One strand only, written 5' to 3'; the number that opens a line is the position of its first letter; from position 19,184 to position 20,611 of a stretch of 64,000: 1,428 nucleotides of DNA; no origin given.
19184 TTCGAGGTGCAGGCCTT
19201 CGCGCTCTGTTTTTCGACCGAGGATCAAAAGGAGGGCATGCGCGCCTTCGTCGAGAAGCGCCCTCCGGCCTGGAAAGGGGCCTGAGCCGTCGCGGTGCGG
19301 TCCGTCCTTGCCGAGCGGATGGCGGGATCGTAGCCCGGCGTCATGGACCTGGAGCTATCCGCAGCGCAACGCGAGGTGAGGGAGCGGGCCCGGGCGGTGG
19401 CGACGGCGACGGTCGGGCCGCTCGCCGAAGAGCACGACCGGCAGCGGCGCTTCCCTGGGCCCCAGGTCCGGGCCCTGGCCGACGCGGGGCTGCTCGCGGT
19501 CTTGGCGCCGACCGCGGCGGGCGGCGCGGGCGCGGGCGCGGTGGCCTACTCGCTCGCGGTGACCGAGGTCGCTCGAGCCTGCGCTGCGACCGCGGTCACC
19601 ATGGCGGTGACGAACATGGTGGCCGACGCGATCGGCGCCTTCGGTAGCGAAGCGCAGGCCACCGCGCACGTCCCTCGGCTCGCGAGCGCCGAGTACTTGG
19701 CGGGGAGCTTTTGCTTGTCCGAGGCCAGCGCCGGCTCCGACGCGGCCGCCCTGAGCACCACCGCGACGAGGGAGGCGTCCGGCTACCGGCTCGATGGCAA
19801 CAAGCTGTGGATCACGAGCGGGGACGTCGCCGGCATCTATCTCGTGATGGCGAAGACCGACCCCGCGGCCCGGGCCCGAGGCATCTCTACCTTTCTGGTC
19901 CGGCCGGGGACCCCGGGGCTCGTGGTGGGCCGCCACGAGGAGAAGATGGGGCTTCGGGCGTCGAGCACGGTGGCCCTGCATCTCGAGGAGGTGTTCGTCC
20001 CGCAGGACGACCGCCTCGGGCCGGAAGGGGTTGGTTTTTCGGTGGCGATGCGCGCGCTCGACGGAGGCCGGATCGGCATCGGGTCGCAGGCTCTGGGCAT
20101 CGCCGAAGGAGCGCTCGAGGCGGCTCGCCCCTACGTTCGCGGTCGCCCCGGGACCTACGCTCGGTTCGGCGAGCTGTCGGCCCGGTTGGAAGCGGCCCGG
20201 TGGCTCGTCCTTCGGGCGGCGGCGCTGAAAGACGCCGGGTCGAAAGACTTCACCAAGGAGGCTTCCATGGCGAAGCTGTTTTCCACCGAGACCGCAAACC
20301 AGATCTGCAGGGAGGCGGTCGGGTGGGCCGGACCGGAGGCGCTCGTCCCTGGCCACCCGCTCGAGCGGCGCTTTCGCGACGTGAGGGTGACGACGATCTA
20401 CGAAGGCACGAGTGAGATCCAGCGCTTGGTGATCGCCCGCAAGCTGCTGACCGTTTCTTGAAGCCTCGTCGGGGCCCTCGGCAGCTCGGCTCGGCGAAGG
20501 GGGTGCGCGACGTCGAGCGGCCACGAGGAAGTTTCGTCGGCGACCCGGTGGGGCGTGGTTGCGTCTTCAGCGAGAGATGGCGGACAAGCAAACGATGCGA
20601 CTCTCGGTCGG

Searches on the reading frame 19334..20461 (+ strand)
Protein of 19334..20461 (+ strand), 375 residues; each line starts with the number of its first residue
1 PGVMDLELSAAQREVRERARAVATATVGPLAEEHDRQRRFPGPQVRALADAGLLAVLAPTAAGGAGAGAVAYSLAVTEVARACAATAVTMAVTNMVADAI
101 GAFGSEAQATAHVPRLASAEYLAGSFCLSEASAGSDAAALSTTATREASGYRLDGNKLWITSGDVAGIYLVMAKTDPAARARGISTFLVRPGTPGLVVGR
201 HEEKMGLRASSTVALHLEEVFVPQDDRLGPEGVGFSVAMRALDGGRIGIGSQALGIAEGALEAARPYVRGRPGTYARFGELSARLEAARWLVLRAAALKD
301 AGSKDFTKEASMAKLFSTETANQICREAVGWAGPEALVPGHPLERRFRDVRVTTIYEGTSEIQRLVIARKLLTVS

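Call 77: search_protein_families(library=pfam, proteins=[window:19334-20461:+], max_evalue=0.00001)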
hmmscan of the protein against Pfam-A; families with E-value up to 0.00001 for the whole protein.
window:19334-20461:+ (375 aa): 4 families
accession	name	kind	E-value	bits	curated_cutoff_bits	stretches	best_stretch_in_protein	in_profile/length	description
PF00441.29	Acyl-CoA_dh_1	-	2.3e-34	119.2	22.4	1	233-372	2-150/150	Acyl-CoA dehydrogenase, C-terminal domain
PF02771.21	Acyl-CoA_dh_N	-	6.5e-25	88.1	22.9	1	10-120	2-113/113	Acyl-CoA dehydrogenase, N-terminal domain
PF02770.24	Acyl-CoA_dh_M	-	1.4e-23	83.3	33.3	1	125-220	1-97/97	Acyl-CoA dehydrogenase, middle domain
PF08028.16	Acyl-CoA_dh_2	-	1.2e-18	68.1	22.7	1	247-360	1-133/134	Acyl-CoA dehydrogenase, C-terminal domain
